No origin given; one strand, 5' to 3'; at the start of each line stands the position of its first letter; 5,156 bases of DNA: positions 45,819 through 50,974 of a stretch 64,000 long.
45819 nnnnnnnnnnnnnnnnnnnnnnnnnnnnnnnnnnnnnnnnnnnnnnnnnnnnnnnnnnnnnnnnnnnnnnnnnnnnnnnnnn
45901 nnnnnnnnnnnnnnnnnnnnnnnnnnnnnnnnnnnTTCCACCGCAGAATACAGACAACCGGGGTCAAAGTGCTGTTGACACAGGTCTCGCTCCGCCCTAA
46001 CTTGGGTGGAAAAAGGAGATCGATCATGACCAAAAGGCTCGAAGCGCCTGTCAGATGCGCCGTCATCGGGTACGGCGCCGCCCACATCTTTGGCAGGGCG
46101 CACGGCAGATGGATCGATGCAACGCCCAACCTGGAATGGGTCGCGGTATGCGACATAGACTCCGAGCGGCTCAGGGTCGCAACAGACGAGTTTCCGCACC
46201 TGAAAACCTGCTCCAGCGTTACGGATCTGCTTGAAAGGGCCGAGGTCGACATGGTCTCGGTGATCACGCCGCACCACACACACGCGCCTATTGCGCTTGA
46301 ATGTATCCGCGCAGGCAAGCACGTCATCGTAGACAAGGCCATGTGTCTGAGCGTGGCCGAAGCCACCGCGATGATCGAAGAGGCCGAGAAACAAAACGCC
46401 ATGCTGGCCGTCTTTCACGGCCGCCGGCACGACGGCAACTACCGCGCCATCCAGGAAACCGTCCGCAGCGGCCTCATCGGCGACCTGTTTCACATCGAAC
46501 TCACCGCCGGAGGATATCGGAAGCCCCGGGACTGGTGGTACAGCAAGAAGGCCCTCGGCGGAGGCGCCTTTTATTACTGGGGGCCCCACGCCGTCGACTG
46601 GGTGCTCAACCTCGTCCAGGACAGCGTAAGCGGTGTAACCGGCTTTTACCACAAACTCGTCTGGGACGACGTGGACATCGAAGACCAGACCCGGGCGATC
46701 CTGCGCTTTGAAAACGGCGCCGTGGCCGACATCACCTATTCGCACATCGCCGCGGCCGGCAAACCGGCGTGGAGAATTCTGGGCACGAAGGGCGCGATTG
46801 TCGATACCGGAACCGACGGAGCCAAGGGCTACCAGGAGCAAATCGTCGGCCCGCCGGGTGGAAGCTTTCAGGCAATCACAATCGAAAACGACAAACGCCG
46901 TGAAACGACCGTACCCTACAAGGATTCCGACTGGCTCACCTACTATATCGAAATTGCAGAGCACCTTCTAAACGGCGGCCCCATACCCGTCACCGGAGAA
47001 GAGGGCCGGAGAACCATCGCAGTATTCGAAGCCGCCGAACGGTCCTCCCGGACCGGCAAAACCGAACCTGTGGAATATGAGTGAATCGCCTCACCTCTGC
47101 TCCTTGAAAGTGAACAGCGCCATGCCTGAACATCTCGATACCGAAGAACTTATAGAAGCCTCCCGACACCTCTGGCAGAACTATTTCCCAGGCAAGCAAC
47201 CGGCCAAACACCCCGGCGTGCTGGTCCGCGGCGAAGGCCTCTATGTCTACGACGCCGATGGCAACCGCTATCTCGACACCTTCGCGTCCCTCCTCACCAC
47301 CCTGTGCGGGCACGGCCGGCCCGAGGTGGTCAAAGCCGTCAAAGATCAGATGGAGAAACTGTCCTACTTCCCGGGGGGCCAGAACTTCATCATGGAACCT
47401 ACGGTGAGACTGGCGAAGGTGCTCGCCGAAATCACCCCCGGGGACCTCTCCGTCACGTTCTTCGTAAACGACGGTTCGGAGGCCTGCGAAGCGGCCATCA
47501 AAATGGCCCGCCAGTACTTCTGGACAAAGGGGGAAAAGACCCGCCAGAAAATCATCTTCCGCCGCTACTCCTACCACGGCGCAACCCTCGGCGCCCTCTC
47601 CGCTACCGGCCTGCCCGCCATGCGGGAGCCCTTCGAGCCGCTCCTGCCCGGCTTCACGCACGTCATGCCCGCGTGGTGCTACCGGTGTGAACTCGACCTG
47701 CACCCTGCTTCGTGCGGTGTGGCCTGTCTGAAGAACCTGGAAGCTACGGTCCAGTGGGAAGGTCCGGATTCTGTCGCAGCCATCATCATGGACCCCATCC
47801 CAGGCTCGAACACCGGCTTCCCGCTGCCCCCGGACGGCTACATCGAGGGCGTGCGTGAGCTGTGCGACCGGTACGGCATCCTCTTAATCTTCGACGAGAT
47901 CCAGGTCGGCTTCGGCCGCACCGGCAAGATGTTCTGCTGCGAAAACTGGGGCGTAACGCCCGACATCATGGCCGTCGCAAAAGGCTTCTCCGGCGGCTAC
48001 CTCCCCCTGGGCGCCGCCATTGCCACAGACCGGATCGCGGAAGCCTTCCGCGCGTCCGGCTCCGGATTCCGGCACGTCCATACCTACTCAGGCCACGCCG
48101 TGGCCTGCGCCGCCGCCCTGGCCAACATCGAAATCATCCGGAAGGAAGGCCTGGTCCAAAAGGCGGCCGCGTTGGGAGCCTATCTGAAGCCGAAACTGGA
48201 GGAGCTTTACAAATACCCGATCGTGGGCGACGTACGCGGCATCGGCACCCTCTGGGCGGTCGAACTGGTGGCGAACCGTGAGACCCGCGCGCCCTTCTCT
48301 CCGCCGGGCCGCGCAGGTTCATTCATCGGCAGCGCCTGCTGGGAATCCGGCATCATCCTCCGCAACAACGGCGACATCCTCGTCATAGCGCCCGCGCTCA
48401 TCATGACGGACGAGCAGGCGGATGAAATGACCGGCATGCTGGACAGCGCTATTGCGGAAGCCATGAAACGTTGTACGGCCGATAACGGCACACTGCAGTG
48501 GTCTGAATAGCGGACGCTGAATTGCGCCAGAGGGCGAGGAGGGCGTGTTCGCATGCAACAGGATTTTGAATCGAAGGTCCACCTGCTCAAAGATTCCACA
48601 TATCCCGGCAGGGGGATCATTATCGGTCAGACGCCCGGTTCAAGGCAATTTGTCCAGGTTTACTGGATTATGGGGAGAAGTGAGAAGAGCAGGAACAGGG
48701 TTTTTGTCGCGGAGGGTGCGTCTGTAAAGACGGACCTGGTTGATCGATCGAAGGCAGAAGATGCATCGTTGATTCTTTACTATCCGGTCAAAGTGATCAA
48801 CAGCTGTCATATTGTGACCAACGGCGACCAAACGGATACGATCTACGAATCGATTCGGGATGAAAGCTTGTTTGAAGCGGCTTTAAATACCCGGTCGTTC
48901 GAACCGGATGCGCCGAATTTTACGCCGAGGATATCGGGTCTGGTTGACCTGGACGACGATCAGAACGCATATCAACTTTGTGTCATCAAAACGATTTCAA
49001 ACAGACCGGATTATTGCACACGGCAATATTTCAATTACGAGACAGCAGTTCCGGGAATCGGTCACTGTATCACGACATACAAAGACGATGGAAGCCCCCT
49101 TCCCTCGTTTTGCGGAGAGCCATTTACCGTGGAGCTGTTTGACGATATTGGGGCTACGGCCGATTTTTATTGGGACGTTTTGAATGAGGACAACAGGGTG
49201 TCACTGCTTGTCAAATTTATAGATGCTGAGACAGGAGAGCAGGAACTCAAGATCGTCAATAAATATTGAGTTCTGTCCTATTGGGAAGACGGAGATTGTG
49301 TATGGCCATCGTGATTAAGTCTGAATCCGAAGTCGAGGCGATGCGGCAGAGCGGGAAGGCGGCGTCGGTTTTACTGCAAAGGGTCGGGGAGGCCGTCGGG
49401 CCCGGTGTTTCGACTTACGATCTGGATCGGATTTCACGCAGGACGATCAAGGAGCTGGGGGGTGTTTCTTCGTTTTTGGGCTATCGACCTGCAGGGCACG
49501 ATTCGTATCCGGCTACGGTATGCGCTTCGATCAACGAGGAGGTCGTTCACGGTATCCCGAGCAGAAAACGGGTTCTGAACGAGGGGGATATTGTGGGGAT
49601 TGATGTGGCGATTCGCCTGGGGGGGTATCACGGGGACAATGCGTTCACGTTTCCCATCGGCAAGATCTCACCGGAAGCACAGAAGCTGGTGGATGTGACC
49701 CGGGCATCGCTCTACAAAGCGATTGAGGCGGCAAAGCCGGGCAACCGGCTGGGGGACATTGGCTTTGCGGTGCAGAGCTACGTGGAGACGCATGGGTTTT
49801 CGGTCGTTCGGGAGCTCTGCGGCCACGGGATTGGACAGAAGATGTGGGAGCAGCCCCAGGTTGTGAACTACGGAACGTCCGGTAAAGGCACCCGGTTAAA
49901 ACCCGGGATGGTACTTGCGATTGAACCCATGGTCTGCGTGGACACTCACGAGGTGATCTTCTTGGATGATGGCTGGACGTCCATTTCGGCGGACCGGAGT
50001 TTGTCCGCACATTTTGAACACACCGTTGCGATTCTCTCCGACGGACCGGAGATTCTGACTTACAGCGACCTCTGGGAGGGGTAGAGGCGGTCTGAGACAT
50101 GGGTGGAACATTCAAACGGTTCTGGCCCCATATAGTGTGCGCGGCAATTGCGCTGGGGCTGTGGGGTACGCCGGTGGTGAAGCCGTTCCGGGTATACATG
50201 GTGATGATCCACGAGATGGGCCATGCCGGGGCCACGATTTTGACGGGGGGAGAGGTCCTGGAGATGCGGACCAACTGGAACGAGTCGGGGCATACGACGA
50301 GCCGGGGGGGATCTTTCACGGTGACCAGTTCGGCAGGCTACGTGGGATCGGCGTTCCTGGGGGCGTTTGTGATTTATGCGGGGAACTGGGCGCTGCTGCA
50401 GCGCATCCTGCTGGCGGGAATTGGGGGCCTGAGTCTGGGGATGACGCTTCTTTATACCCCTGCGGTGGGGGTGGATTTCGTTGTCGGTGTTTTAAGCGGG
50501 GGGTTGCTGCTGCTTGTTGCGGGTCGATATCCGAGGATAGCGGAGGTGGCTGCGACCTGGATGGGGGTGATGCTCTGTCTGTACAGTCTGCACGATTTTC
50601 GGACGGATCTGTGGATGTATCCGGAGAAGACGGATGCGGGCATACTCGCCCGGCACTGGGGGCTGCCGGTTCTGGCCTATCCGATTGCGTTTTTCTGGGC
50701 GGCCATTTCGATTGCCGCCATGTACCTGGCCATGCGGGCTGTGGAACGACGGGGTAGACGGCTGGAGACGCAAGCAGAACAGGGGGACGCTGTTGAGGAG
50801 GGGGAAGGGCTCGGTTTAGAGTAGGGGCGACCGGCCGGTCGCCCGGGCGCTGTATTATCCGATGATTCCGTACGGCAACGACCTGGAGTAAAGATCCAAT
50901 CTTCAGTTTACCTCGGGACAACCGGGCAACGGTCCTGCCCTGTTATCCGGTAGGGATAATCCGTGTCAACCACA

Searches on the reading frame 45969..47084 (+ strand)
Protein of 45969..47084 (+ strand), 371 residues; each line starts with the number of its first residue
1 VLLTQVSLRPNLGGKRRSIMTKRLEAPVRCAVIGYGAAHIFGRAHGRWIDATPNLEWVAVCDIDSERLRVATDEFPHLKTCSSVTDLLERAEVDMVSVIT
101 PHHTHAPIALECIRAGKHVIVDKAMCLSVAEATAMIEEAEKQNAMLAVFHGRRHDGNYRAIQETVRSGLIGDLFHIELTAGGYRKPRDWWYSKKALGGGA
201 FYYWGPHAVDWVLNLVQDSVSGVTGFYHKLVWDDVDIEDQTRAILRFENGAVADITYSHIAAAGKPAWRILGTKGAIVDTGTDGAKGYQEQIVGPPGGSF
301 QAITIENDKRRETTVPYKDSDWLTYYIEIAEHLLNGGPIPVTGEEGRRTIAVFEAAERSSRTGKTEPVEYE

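Call 3: search_protein_families(library=pfam, proteins=[window:45969-47084:+], max_evalue=0.001)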
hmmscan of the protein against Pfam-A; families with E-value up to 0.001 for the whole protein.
window:45969-47084:+ (371 aa): 4 families
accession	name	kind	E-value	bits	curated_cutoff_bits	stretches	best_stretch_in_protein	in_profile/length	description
PF22725.1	GFO_IDH_MocA_C3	-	2e-27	96.1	27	1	158-277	1-123/124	GFO/IDH/MocA C-terminal domain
PF01408.29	GFO_IDH_MocA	-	5.8e-25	88.7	24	1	28-150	1-120/120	Oxidoreductase family, NAD-binding Rossmann fold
PF02894.22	GFO_IDH_MocA_C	-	6.3e-21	75.6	22.9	1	163-368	2-216/218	Oxidoreductase family, C-terminal alpha/beta domain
PF03447.22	NAD_binding_3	-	0.00014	23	24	1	54-144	21-111/116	Homoserine dehydrogenase, NAD binding domain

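Call 5: search_protein_families(library=ncbifam, proteins=[window:45969-47084:+], max_evalue=0.00001)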
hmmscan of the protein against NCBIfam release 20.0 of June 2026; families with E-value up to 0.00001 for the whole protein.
window:45969-47084:+ (371 aa): 9 families
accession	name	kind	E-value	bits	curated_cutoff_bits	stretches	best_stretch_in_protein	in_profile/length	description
NF008607.0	PRK11579.1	subfamily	6.3e-38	130.6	330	1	28-365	5-342/346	oxidoreductase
TIGR04380.1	myo_inos_iolG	equivalog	2e-29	102.5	355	1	29-364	3-327/330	inositol 2-dehydrogenase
NF040723.1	UDP-GlcNAcDh_Arch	equivalog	4.6e-24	85.5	450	1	28-275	1-233/302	UDP-N-acetylglucosamine 3-dehydrogenase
NF052479.1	LevoglcsnDh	equivalog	2.2e-21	76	650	1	59-218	40-204/386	levoglucosan dehydrogenase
NF007574.0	PRK10206.1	equivalog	2.9e-19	69.3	352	1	28-285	3-253/345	oxidoreductase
NF058561.1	BT_2158_fam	equivalog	3e-14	52.5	750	1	56-178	58-182/487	glycoside 3-dehydrogenase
NF052679.1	InsChiInosDhIolG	equivalog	1.8e-11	43.7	540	1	28-177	3-152/343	bifunctional inositol 2-dehydrogenase/D-chiro-inositol 1-dehydrogenase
NF041392.1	XylDh_Gfo6_Halo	equivalog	1.9e-11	43.4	350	1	65-278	52-274/350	D-xylose 1-dehydrogenase Gfo6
NF058563.1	BT_2159_fam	equivalog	7.9e-10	38.3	650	1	29-178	2-148/350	disaccharide 3-dehydrogenase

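Call 29: search_solved_structures(query=window:45969-47084:+, max_evalue=1e-15)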
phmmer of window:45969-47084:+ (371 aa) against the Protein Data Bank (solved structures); distinct sequences matched with E-value up to 1e-15: 27.
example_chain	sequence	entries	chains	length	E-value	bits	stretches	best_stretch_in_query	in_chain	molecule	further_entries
3e82_A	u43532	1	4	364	3.3e-33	118.1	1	28-368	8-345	Putative oxidoreductase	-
3gfg_A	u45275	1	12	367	1.3e-32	116.2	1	26-371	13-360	Uncharacterized oxidoreductase yvaA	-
3gdo_A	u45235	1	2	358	2.5e-32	115.2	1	28-371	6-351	Uncharacterized oxidoreductase yvaA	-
3e18_A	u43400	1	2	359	1.5e-29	106.1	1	30-277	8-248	oxidoreductase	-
3kux_A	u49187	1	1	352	1.9e-28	102.5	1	28-364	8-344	Putative oxidoreductase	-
9m37_A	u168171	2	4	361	6.1e-24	87.6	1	30-268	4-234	P581a DgpA2 and isoorientin complex structure | Gfo/Idh/MocA family protein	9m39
3fhl_A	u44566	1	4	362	1.7e-21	79.6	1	41-364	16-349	Putative oxidoreductase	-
3ezy_A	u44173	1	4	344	2.1e-21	79.3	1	29-360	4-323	Dehydrogenase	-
3fd8_A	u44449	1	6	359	5.9e-21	77.8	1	28-356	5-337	Oxidoreductase, Gfo/Idh/MocA family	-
3i23_A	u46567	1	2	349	7.1e-21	77.5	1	28-356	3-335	Oxidoreductase, Gfo/Idh/MocA family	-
3hnp_A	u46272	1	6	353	3.4e-20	75.3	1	80-295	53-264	Oxidoreductase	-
1evj_A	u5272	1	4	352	2.1e-18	69.4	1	82-365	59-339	GLUCOSE-FRUCTOSE OXIDOREDUCTASE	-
2glx_A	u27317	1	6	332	3e-18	68.9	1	58-282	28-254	1,5-anhydro-D-fructose reductase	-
1ofg_A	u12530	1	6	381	4.1e-18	68.5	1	86-365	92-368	GLUCOSE-FRUCTOSE OXIDOREDUCTASE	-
1ryd_A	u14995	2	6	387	4.3e-18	68.4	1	86-365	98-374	glucose-fructose oxidoreductase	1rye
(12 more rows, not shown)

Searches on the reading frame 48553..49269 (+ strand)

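Call 3: search_protein_families(library=pfam, proteins=[window:48553-49269:+], max_evalue=0.001)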
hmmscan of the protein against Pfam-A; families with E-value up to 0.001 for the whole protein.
window:48553-49269:+ (238 aa): 1 family
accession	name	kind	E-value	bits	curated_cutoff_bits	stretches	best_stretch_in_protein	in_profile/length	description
PF07826.16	IMP_cyclohyd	-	1.9e-50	171.6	28.1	1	17-225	1-190/192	IMP cyclohydrolase-like protein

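Call 5: search_protein_families(library=ncbifam, proteins=[window:48553-49269:+], max_evalue=0.00001)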
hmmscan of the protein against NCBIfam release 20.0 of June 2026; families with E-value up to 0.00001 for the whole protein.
window:48553-49269:+ (238 aa): 2 families
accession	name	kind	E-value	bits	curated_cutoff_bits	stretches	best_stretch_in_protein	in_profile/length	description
NF003167.0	PRK04151.1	equivalog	3.1e-11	43.2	150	1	17-139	2-121/199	IMP cyclohydrolase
TIGR01922.1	purO_arch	equivalog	3.3e-07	30.2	158.35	1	17-136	2-118/199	IMP cyclohydrolase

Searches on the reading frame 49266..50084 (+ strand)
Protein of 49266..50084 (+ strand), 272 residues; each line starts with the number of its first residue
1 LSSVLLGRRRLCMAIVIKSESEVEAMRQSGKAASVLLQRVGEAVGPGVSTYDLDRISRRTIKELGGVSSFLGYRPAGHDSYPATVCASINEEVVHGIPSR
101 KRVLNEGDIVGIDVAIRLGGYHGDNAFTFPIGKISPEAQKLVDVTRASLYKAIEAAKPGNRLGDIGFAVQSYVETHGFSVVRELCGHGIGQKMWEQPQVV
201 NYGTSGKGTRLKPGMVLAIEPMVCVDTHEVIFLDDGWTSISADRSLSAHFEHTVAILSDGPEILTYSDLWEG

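Call 3: search_protein_families(library=pfam, proteins=[window:49266-50084:+], max_evalue=0.001)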
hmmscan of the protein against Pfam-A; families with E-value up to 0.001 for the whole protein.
window:49266-50084:+ (272 aa): 1 family
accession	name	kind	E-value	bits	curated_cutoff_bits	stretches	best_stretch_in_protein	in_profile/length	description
PF00557.29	Peptidase_M24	-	6.4e-51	173.5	23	1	24-256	1-206/208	Metallopeptidase family M24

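Call 5: search_protein_families(library=ncbifam, proteins=[window:49266-50084:+], max_evalue=0.00001)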
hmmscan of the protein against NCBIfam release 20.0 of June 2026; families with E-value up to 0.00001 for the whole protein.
window:49266-50084:+ (272 aa): 10 families
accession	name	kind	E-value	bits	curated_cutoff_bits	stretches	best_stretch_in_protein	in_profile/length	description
TIGR00500.1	met_pdase_I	equivalog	1.6e-94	316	171.35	1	15-265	1-245/247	type I methionyl aminopeptidase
NF009533.0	PRK12897.1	equivalog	3.9e-64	216.4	488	1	15-265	2-246/248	type I methionyl aminopeptidase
NF005583.0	PRK07281.1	equivalog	1e-57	195.6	445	2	122-266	134-279/286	methionyl aminopeptidase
NF008970.0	PRK12318.1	equivalog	2.5e-53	181.2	267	1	14-266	40-288/291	methionyl aminopeptidase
TIGR00501.1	met_pdase_II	equivalog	4.1e-26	92.2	222.65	1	23-223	5-191/295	type II methionyl aminopeptidase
NF040821.1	dipep_PepQ_Arch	equivalog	6.5e-17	61.6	630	1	85-226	180-317/346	Xaa-Pro dipeptidase PepQ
NF008131.0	PRK10879.1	equivalog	1.6e-13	50.3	465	1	16-224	172-385/438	Xaa-Pro aminopeptidase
NF007310.0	PRK09795.1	equivalog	1.5e-10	40.5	393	1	68-228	168-329/361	aminopeptidase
TIGR00495.1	crvDNA_42K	hypoth_equivalog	5.1e-08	32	430.05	1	20-193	17-193/383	ErbB3-binding protein EBP1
TIGR02993.1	ectoine_eutD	equivalog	1.4e-06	27.7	613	1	16-217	157-351/391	ectoine hydrolase DoeA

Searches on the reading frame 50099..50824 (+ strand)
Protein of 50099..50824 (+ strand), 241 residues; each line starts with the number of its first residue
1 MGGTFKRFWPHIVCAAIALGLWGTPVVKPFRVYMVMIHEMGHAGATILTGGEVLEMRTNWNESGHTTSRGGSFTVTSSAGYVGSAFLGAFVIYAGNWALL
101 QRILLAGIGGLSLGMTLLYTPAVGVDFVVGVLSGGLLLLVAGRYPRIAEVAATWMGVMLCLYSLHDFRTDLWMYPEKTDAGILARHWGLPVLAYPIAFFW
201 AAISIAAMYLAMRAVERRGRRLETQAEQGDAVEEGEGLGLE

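Call 3: search_protein_families(library=pfam, proteins=[window:50099-50824:+], max_evalue=0.001)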
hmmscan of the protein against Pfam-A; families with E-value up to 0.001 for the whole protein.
window:50099-50824:+ (241 aa): 1 family
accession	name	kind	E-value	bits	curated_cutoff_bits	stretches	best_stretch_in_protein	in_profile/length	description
PF13398.12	Peptidase_M50B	-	2e-32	113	26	1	12-210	2-200/201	Peptidase M50B-like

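Call 5: search_protein_families(library=ncbifam, proteins=[window:50099-50824:+], max_evalue=0.00001)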
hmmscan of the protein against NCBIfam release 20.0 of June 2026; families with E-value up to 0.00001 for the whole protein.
window:50099-50824:+ (241 aa): 0 families
